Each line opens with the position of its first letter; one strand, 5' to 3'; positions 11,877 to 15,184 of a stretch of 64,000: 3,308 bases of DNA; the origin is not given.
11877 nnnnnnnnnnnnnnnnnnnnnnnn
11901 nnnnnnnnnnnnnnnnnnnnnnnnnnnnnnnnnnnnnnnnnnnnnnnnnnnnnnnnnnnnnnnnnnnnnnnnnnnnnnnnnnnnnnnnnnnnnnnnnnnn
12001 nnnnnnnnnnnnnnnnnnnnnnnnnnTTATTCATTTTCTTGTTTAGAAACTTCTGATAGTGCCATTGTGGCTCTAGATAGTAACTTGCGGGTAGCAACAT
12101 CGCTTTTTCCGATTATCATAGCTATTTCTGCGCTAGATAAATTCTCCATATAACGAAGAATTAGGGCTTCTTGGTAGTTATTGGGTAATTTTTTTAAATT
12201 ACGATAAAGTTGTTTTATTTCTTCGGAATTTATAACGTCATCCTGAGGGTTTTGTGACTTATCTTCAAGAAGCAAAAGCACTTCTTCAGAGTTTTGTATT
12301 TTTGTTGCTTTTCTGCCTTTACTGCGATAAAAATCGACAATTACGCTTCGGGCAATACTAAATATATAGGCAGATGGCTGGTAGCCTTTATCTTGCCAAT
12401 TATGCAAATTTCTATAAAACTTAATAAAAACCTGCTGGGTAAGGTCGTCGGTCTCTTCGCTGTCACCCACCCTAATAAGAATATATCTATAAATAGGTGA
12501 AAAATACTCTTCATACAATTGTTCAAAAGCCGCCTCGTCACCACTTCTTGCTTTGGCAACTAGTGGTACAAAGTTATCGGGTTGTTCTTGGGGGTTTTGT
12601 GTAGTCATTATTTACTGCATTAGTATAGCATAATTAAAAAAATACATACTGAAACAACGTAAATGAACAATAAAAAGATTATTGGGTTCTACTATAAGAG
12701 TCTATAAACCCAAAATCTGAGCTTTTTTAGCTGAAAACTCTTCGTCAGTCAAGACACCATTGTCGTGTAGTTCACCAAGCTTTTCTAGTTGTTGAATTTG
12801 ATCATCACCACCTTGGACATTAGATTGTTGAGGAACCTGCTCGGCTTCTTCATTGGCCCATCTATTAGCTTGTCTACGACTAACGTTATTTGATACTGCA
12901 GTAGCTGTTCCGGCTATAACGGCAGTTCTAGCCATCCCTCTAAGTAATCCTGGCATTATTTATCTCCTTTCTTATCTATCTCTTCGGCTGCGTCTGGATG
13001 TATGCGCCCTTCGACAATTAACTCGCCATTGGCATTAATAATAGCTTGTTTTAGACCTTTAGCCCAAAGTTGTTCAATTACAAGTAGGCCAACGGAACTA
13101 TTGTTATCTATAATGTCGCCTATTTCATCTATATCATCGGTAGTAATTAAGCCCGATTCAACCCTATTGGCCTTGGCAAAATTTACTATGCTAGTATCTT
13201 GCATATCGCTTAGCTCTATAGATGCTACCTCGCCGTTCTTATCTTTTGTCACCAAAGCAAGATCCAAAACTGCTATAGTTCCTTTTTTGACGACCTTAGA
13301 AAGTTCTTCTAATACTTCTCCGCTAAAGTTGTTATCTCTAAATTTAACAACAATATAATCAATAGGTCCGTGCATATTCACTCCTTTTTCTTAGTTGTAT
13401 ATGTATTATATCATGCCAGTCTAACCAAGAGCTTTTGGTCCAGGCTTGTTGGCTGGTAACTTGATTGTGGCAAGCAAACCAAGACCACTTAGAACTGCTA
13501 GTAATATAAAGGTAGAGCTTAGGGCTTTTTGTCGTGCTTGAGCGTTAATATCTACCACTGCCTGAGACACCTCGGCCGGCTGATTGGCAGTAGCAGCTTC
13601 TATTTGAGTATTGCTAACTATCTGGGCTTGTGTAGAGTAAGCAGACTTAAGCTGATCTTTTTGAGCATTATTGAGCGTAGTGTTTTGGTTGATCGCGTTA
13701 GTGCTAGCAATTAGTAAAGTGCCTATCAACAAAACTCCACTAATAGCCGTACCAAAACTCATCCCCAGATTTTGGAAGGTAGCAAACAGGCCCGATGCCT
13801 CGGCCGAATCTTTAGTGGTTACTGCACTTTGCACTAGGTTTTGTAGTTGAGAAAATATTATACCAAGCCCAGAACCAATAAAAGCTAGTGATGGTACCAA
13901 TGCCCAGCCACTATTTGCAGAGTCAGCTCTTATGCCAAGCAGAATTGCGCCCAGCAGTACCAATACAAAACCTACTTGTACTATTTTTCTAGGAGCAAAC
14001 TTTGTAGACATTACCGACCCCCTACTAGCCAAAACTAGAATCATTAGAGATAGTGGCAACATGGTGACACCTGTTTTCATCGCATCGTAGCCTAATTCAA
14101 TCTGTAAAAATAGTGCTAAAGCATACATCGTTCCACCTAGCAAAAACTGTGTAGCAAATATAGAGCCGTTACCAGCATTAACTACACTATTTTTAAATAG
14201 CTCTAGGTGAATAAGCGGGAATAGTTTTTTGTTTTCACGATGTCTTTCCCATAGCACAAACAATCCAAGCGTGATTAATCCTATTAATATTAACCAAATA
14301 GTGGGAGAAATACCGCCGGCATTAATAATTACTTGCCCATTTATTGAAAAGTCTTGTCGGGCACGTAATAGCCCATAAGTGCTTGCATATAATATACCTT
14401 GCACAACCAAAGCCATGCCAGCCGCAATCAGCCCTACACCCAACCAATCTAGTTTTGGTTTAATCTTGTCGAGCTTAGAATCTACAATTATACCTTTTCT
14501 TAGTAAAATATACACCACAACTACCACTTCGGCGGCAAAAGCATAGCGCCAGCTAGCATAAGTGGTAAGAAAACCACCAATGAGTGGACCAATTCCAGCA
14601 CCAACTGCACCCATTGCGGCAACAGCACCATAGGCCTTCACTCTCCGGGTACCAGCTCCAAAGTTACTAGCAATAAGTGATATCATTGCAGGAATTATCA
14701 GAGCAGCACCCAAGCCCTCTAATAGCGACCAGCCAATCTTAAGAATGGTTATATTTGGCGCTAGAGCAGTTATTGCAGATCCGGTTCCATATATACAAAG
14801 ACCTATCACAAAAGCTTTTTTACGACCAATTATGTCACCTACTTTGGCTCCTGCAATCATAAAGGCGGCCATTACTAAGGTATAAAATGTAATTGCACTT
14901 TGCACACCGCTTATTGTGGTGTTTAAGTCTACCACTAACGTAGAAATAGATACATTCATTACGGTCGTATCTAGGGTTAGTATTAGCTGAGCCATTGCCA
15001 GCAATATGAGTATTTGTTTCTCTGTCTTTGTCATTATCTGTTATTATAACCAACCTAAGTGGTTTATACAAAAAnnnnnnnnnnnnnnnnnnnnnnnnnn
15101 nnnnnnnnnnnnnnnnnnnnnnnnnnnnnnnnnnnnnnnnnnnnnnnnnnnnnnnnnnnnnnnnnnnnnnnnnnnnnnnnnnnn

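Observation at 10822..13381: ECF sigma / anti-sigma / secreted coiled-coil module preceded by SHOCT-domain pair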

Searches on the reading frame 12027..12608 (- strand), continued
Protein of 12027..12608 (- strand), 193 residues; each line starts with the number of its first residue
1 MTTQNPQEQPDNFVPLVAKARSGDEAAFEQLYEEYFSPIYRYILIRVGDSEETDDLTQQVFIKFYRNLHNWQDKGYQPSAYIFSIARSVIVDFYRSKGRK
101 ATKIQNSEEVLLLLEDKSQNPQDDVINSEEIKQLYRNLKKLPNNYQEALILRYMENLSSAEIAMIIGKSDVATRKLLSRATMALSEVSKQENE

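Call 26: find_encoding_contigs(protein=P0033, flank=5000, max_places=1)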
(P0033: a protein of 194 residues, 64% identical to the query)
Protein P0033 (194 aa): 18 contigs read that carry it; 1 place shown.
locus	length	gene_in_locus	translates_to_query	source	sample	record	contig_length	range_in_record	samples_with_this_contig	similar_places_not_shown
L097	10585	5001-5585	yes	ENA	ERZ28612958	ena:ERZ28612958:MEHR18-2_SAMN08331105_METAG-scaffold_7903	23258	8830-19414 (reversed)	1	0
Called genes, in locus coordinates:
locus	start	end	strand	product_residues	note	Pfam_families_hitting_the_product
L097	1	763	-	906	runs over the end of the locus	PF00873:ACR_tran, PF03176:MMPL (faint), PF02355:SecD_SecF_C (weak), PF00873:ACR_tran, PF02355:SecD_SecF_C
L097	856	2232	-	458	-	PF12704:MacB_PCD, PF02687:FtsX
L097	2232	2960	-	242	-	PF00005:ABC_tran, PF02463:SMC_N (weak), PF13304:AAA_21 (faint)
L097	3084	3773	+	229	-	PF00005:ABC_tran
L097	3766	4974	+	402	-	PF12704:MacB_PCD, PF02687:FtsX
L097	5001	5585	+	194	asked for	PF07638:Sigma70_ECF, PF04542:Sigma70_r2, PF08281:Sigma70_r4_2, PF04545:Sigma70_r4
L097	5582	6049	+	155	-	-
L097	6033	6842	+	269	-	-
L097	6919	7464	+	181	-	PF00406:ADK, PF13207:AAA_17, PF13238:AAA_18 (weak)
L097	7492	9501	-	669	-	PF01040:UbiA, PF13506:Glyco_transf_21, PF00535:Glycos_transf_2, PF13641:Glyco_tranf_2_3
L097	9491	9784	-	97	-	PF18916:Lycopene_cyc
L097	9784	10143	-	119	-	-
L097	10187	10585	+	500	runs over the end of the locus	PF00890:FAD_binding_2 (faint), PF01266:DAO (weak), PF13450:NAD_binding_8, PF01593:Amino_oxidase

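Call 27: find_encoding_contigs(protein=P0048, flank=5000, max_places=1)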
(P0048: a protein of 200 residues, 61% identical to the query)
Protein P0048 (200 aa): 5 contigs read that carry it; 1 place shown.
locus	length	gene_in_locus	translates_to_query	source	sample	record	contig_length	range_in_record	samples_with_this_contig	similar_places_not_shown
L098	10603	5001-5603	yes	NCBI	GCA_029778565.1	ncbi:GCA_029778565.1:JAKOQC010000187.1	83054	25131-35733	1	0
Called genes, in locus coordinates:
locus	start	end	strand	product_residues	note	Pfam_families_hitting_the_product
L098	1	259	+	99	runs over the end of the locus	-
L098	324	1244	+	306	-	PF09136:Glucodextran_B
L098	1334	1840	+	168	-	PF09965:DUF2199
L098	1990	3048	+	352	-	PF01522:Polysacc_deac_1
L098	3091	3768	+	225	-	PF00005:ABC_tran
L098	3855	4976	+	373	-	PF12704:MacB_PCD, PF02687:FtsX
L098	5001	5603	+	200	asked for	PF04542:Sigma70_r2, PF07638:Sigma70_ECF, PF08281:Sigma70_r4_2, PF04545:Sigma70_r4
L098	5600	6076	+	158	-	-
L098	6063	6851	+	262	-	-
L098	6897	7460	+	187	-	PF00406:ADK, PF13207:AAA_17, PF13238:AAA_18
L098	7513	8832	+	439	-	PF00989:PAS, PF08448:PAS_4 (weak), PF13426:PAS_9 (weak), PF00512:HisKA, PF02518:HATPase_c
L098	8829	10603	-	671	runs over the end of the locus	PF01040:UbiA, PF13506:Glyco_transf_21, PF00535:Glycos_transf_2, PF13641:Glyco_tranf_2_3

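Call 28: find_encoding_contigs(protein=P0058, flank=5000, max_places=1)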
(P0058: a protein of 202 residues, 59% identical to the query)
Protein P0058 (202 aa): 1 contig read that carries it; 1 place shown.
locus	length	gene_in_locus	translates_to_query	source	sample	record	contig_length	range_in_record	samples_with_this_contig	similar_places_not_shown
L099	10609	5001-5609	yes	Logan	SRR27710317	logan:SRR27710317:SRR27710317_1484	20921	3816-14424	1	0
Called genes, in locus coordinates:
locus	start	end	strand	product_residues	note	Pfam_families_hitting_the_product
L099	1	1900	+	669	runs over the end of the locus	PF00122:E1-E2_ATPase, PF00702:Hydrolase, PF08282:Hydrolase_3 (faint)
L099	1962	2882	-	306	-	-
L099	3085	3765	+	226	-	PF00005:ABC_tran, PF02463:SMC_N (weak)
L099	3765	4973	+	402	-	PF12704:MacB_PCD, PF02687:FtsX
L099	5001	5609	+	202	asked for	PF07638:Sigma70_ECF, PF04542:Sigma70_r2, PF08281:Sigma70_r4_2 (weak)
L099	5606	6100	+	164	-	-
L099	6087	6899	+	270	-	-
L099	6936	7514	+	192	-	PF00406:ADK (weak), PF13207:AAA_17 (weak), PF13238:AAA_18 (weak)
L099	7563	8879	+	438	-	PF13426:PAS_9 (weak), PF00512:HisKA, PF02518:HATPase_c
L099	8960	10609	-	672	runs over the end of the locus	PF01040:UbiA, PF13506:Glyco_transf_21, PF00535:Glycos_transf_2, PF10111:Glyco_tranf_2_2 (weak), PF13641:Glyco_tranf_2_3, PF13632:Glyco_trans_2_3 (weak)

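Call 75: search_solved_structures(query=window:12027-12608:-, max_evalue=0.00001)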
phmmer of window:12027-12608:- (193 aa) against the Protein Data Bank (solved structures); distinct sequences matched with E-value up to 0.00001: 12.
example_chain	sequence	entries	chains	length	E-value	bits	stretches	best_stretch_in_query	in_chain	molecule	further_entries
6dxo_A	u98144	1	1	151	2.1e-18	70.2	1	16-97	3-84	RNA polymerase ECF-subfamily sigma factor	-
5wuq_A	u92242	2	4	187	8.1e-13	52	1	18-169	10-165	ECF RNA polymerase sigma factor SigW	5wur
6in7_B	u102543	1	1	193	5e-11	46.2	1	15-184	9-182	RNA polymerase sigma-H factor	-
8z6g_B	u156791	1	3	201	5.5e-11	46.1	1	15-184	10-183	RNA polymerase sigma factor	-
9isn_F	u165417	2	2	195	4.1e-10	43.2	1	15-186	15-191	ECF sigma factor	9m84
1or7_A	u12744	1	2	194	5.8e-10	42.7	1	16-184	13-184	RNA polymerase sigma-E factor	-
6jbq_F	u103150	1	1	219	8.8e-10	42.1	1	16-184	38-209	ECF RNA polymerase sigma-E factor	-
6dv9_F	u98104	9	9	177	2e-08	37.7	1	18-184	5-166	ECF RNA polymerase sigma factor SigL | RNA polymerase sigma factor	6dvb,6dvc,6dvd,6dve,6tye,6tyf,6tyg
9m9d_F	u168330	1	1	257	2.1e-08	37.7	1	23-185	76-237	ECF RNA polymerase sigma factor SigE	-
9m9e_F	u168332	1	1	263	2.2e-08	37.6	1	23-185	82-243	ECF RNA polymerase sigma factor SigE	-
9m98_F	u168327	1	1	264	2.2e-08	37.6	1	23-185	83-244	ECF RNA polymerase sigma factor SigE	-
4cxf_A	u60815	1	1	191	8.2e-06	29.2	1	15-187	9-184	RNA POLYMERASE SIGMA FACTOR CNRH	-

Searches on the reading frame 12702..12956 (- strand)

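Call 3: search_protein_families(library=pfam, proteins=[window:12702-12956:-], max_evalue=0.1)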
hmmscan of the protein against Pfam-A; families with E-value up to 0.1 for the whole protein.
window:12702-12956:- (84 aa): 1 family
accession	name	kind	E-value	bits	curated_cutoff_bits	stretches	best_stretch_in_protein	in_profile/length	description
PF09851.14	SHOCT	-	1.4e-11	44.2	27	1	55-82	1-28/28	Short C-terminal domain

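Call 4: search_protein_families(library=ncbifam, proteins=[window:12702-12956:-], max_evalue=0.1)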
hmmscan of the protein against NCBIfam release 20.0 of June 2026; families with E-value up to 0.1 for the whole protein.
window:12702-12956:- (84 aa): 0 families

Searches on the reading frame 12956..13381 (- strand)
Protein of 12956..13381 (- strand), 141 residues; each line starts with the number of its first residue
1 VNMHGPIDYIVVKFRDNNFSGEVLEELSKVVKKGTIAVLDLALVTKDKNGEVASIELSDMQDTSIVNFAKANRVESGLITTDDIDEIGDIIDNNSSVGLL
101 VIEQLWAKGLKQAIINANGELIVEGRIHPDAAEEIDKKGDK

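Call 3: search_protein_families(library=pfam, proteins=[window:12956-13381:-], max_evalue=0.1)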
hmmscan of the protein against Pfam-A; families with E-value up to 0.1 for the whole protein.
window:12956-13381:- (141 aa): 2 families
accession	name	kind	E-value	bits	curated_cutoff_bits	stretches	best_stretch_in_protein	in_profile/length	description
PF19850.4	DUF6325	-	3.6e-07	30.8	23.4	1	5-128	3-124/141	Family of unknown function (DUF6325)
PF02427.23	PSI_PsaE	-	0.064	13.4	27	0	49-76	20-45/60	Photosystem I reaction centre subunit IV / PsaE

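Call 4: search_protein_families(library=ncbifam, proteins=[window:12956-13381:-], max_evalue=0.1)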
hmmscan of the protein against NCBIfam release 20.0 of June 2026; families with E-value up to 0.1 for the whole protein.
window:12956-13381:- (141 aa): 1 family
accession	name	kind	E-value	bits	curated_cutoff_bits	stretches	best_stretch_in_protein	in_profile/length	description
NF002745.0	PRK02749.1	equivalog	0.089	12.7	88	0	50-73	23-46/71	photosystem I reaction center subunit IV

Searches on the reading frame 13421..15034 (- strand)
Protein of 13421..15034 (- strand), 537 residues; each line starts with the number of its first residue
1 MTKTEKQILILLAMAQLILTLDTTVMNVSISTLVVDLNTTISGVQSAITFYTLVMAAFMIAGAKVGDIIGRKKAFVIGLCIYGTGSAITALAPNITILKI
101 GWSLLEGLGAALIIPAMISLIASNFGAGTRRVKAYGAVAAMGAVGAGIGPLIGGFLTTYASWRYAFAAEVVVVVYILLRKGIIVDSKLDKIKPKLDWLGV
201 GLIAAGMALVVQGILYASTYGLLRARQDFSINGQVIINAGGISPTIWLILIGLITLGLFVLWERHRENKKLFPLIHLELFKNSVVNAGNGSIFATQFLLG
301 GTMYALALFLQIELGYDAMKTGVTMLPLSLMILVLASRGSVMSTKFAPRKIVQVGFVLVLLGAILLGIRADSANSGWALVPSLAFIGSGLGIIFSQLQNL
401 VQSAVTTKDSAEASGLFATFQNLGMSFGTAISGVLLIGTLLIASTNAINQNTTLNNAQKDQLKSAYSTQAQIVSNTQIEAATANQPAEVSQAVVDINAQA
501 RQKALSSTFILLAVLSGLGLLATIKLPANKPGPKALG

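Call 3: search_protein_families(library=pfam, proteins=[window:13421-15034:-], max_evalue=0.1)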
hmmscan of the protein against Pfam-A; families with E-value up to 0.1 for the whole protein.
window:13421-15034:- (537 aa): 1 family
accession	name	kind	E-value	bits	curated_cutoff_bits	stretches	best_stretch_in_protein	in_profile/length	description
PF07690.21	MFS_1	-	1.3e-39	136.6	33.4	2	12-176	1-164/347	Major Facilitator Superfamily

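Call 4: search_protein_families(library=ncbifam, proteins=[window:13421-15034:-], max_evalue=0.1)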
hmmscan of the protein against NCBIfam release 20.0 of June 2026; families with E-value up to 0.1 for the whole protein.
window:13421-15034:- (537 aa): 37 families (the best 25 are shown)
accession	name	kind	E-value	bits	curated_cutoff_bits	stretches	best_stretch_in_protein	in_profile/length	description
TIGR00711.1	efflux_EmrB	subfamily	1.9e-45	155.5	230.2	1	9-485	4-454/485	DHA2 family efflux MFS transporter permease subunit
NF011571.1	PRK14995.1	subfamily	2.4e-31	109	701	1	8-515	7-484/493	SmvA family efflux MFS transporter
NF000031.1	MFS_efflux_LmrA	exception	2.5e-27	95.7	850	1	8-431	32-432/484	lincomycin efflux MFS transporter Lmr(A)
NF000089.1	qac_MFS_AB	exception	2.5e-24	86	900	1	5-435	17-424/514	QacA/B family quaternary ammonium compound efflux MFS transporter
NF000025.1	MFS_efflux_tcmA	exception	2.5e-24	85.9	999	1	9-437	28-432/538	tetracenomycin C efflux MFS transporter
NF033896.2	MFS_LfrA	equivalog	1.3e-23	83.4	825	1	8-497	21-479/504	efflux MFS transporter LfrA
NF012169.0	qepA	equivalog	4.5e-23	81.7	1075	1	3-475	17-456/511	fluoroquinolone efflux MFS transporter QepA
NF007799.0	PRK10504.1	subfamily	1.6e-20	73.5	426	1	8-439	11-415/471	multidrug transporter subunit MdtD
NF040895.2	MFS_effux_SdrM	equivalog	3.5e-20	72.5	550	2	245-443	217-411/441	multidrug efflux MFS transporter SdrM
NF000391.1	EmrB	exception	1.2e-19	70.4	925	1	8-512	12-488/501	multidrug efflux MFS transporter permease subunit EmrB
NF012180.1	tet_MFS_43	exception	2.1e-17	63.3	999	1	9-454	23-442/484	tetracycline efflux MFS transporter Tet(43)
NF012175.1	tet_MFS_L_K_45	equivalog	1.1e-16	60.8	650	1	8-220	1-207/444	Tet(L)/Tet(K)/Tet(45) family tetracycline efflux MFS transporter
NF012183.0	tet_MFS_K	exception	2.7e-15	56.3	925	1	8-207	15-211/459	tetracycline efflux MFS transporter Tet(K)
TIGR00710.1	efflux_Bcr_CflA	subfamily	2.5e-14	53.5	200.9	1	5-176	3-172/385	Bcr/CflA family efflux MFS transporter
NF012185.0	tet_MFS_L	exception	2.6e-13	49.7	925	1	5-221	12-222/457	tetracycline efflux MFS transporter Tet(L)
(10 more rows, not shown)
